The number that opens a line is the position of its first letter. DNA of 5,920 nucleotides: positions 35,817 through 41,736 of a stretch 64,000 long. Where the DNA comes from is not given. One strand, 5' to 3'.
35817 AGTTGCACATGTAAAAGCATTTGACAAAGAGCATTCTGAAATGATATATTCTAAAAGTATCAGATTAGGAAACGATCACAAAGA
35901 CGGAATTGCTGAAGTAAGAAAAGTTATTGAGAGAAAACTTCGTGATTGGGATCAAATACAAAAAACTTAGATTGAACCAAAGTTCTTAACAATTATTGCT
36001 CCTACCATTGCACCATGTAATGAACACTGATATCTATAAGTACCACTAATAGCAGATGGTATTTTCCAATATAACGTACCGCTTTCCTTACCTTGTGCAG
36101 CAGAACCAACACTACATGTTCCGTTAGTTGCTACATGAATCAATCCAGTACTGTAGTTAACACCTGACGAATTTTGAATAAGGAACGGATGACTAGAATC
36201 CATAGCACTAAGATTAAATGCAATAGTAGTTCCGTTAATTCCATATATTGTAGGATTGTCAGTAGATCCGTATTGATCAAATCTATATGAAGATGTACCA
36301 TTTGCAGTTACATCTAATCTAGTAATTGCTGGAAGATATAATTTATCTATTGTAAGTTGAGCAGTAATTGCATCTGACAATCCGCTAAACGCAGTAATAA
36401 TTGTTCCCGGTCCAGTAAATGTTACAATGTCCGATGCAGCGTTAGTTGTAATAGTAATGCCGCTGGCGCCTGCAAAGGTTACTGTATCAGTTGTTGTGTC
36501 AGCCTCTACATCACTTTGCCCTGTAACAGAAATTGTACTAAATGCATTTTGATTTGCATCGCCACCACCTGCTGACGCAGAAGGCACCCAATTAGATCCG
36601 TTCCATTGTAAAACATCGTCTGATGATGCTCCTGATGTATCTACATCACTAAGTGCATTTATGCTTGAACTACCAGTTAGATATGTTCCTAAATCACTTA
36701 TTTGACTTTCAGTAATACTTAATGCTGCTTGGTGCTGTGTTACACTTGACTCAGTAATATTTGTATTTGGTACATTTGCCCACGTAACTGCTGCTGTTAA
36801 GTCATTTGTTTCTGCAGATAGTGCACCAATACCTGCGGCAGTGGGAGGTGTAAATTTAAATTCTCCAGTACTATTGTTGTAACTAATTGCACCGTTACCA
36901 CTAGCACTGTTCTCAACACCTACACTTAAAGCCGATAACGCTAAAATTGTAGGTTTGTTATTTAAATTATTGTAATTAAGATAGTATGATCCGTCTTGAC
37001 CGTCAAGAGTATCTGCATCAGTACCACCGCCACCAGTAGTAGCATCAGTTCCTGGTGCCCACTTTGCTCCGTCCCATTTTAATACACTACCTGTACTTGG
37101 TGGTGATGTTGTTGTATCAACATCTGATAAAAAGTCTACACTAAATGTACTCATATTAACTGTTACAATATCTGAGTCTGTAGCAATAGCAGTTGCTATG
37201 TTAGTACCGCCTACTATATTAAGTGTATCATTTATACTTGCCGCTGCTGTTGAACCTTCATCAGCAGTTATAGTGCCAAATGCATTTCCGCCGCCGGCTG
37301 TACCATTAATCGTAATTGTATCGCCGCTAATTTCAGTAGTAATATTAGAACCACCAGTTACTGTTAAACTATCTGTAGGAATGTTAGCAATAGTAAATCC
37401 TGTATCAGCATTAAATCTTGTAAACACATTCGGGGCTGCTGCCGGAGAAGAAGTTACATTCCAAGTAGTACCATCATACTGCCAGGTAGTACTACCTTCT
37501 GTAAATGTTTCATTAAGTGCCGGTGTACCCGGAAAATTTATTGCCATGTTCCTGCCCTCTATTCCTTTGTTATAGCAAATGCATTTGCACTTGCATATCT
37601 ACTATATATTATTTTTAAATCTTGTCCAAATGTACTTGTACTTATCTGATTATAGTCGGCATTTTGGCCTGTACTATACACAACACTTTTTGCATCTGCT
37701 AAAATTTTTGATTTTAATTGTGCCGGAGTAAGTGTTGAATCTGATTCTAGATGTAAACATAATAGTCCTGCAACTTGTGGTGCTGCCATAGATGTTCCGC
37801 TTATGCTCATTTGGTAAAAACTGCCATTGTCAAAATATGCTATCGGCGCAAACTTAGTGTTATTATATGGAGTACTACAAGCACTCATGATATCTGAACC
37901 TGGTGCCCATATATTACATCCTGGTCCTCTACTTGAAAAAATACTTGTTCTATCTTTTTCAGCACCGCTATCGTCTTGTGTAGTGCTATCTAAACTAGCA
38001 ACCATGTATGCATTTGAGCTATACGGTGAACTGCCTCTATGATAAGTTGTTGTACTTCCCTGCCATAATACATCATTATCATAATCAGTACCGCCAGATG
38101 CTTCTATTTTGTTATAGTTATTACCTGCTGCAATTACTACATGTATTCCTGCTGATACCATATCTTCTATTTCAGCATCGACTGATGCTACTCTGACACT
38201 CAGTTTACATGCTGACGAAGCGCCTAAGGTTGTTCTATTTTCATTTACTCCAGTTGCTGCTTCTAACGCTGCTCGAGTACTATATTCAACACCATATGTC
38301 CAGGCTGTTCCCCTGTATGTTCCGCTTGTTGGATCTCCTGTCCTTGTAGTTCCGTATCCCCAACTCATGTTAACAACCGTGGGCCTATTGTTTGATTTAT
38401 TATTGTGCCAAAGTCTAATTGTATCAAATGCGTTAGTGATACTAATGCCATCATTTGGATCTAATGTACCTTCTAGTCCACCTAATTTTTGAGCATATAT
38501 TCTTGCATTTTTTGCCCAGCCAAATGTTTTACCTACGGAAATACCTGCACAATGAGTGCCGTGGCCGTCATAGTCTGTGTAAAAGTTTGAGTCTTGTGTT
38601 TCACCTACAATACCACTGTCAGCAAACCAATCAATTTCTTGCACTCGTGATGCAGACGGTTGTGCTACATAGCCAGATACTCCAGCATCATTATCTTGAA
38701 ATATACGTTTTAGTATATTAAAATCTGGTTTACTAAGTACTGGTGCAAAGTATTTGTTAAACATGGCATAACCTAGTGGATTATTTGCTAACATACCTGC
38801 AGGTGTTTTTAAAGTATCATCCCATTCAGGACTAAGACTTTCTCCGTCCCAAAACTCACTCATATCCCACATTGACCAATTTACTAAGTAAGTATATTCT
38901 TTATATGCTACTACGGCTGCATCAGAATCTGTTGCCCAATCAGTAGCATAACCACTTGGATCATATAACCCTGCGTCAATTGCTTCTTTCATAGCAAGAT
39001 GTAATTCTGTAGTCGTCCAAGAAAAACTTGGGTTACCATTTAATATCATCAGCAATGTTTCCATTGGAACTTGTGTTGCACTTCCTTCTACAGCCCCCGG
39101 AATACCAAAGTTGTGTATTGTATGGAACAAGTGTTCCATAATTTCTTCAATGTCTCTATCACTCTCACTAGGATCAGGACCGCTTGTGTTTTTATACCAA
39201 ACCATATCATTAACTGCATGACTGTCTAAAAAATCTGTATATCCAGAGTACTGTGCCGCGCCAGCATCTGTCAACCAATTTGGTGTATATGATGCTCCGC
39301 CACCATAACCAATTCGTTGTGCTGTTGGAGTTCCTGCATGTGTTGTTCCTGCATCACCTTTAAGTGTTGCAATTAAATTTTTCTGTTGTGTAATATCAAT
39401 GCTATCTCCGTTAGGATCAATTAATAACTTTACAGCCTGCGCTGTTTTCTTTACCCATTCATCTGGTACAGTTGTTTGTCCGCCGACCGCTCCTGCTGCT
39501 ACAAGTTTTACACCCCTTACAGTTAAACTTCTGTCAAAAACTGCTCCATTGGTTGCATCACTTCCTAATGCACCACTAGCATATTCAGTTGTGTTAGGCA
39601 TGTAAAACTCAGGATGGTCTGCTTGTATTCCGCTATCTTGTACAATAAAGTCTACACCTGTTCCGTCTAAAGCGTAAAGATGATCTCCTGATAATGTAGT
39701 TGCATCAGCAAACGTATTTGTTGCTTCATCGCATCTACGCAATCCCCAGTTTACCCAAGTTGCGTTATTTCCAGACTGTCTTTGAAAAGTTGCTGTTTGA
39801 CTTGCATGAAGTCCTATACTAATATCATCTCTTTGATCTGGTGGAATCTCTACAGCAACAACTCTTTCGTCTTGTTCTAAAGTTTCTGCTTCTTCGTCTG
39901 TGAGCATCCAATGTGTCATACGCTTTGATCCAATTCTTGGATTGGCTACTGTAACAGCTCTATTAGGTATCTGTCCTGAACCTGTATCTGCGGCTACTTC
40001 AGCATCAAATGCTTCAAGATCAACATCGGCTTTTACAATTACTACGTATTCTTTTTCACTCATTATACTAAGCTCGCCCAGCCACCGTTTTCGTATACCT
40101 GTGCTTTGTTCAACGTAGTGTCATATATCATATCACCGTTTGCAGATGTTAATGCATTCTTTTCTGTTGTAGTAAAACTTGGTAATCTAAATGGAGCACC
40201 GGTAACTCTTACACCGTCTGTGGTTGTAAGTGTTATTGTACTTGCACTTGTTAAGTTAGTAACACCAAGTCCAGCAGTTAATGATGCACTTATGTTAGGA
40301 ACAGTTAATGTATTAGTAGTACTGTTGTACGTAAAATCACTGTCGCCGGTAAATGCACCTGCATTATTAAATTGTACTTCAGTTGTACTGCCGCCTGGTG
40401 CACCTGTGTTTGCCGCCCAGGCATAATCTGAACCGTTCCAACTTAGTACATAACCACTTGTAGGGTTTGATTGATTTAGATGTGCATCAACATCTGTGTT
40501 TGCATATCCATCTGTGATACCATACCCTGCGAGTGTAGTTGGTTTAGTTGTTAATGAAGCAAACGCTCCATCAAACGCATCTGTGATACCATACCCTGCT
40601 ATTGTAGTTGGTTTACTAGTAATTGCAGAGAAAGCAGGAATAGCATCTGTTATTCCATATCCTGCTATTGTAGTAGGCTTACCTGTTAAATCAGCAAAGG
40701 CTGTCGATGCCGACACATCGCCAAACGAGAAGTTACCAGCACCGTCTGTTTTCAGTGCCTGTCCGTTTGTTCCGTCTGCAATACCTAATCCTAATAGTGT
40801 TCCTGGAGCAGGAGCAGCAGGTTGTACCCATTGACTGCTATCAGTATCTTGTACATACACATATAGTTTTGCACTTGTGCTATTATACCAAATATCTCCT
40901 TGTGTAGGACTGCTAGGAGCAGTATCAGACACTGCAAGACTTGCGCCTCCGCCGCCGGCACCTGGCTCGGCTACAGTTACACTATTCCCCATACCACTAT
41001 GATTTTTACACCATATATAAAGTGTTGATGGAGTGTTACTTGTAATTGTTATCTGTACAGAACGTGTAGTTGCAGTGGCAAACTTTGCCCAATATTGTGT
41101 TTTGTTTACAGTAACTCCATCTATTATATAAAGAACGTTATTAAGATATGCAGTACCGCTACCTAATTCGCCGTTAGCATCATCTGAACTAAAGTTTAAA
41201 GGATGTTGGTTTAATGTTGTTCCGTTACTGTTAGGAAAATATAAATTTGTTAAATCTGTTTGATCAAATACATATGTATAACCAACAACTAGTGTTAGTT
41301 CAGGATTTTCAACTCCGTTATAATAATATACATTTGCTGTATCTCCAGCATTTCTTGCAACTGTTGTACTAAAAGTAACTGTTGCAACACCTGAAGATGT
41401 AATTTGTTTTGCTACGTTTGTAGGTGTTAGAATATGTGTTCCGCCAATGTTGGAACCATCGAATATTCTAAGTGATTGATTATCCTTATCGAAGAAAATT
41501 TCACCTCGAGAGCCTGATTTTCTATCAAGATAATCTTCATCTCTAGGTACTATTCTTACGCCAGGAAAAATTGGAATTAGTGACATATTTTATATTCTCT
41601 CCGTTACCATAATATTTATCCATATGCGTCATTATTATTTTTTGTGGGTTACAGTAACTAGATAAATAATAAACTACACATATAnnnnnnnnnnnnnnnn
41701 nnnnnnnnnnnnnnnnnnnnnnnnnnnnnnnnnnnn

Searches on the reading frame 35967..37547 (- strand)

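Call 54: search_protein_families(library=pfam, proteins=[window:35967-37547:-])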
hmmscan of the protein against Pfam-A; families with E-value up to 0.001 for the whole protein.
window:35967-37547:- (526 aa): 0 families

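Call 64: search_protein_families(library=phrogs, proteins=[window:35967-37547:-])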
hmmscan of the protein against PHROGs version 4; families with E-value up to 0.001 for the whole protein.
window:35967-37547:- (526 aa): 3 families
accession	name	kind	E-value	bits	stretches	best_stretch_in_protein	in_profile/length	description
phrog_677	-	tail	4.9e-66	224.8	4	205-523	87-411/412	baseplate wedge tail fiber protein connector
phrog_9729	-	tail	4.3e-12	46.4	2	288-342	542-593/750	tail fiber protein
phrog_9627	-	unknown function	2e-07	30.7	0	21-173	122-542/676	-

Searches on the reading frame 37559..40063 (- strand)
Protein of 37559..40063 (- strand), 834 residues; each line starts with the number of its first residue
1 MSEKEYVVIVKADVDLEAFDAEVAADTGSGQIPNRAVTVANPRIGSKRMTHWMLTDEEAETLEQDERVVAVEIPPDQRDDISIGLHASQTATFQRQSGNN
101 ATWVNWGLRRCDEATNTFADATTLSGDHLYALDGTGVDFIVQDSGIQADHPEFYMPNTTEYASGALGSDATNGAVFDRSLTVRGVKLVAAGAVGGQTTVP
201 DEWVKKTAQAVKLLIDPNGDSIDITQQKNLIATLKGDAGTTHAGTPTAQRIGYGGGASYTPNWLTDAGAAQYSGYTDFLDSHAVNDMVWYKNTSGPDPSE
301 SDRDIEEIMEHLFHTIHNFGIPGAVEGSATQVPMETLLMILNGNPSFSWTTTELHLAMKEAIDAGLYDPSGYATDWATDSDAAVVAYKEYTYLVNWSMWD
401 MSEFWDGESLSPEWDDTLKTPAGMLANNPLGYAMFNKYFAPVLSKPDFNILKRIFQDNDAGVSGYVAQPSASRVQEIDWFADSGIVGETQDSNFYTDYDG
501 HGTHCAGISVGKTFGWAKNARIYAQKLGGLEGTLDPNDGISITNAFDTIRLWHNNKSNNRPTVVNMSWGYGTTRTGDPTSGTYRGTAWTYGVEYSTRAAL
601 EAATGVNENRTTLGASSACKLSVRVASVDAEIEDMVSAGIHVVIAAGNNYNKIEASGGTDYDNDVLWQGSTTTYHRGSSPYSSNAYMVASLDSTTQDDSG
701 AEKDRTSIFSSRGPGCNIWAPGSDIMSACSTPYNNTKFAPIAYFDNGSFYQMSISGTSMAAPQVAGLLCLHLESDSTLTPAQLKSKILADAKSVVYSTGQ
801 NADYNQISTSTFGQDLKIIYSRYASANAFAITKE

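Call 54: search_protein_families(library=pfam, proteins=[window:37559-40063:-])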
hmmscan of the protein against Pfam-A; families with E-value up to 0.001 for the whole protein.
window:37559-40063:- (834 aa): 1 family
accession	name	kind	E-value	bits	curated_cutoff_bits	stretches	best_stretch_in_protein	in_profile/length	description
PF00082.27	Peptidase_S8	-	1.2e-25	90.9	21.8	1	483-794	38-276/288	Subtilase family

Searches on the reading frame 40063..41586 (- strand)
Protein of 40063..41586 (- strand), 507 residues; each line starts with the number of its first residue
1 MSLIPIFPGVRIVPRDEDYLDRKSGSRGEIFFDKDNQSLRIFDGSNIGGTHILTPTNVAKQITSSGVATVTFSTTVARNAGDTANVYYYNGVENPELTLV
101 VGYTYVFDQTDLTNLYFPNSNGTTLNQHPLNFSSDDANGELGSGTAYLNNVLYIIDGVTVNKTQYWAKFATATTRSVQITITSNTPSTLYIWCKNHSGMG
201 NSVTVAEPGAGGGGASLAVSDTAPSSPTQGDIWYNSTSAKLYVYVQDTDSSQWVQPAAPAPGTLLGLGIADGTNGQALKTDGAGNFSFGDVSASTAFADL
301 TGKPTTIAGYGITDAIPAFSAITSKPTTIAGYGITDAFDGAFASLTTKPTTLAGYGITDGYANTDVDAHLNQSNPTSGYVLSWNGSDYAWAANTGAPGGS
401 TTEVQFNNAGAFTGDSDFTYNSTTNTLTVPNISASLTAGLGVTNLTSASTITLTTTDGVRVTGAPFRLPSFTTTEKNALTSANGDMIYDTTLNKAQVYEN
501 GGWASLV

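Call 54: search_protein_families(library=pfam, proteins=[window:40063-41586:-])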
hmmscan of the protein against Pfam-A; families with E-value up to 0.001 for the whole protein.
window:40063-41586:- (507 aa): 0 families

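Call 64: search_protein_families(library=phrogs, proteins=[window:40063-41586:-])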
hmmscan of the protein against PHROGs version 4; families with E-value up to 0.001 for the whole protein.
window:40063-41586:- (507 aa): 7 families
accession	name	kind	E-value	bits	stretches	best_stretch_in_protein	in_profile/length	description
phrog_708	-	tail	2.8e-18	66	1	66-203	554-683/1383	baseplate wedge subunit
phrog_9729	-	tail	2.4e-11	43.9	1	185-259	560-630/750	tail fiber protein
phrog_28171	-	unknown function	9.1e-08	32.1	1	293-318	90-115/476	-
phrog_3304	-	tail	1.3e-06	29.4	1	217-257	127-167/177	L-shaped tail fiber protein assembly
phrog_30742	-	tail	1.3e-05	24.1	1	62-205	331-446/1029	tail fiber protein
phrog_33377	-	unknown function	4.2e-05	23.2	0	286-316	128-158/456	-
phrog_26019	-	unknown function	0.00014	20.6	0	343-380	852-891/1347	-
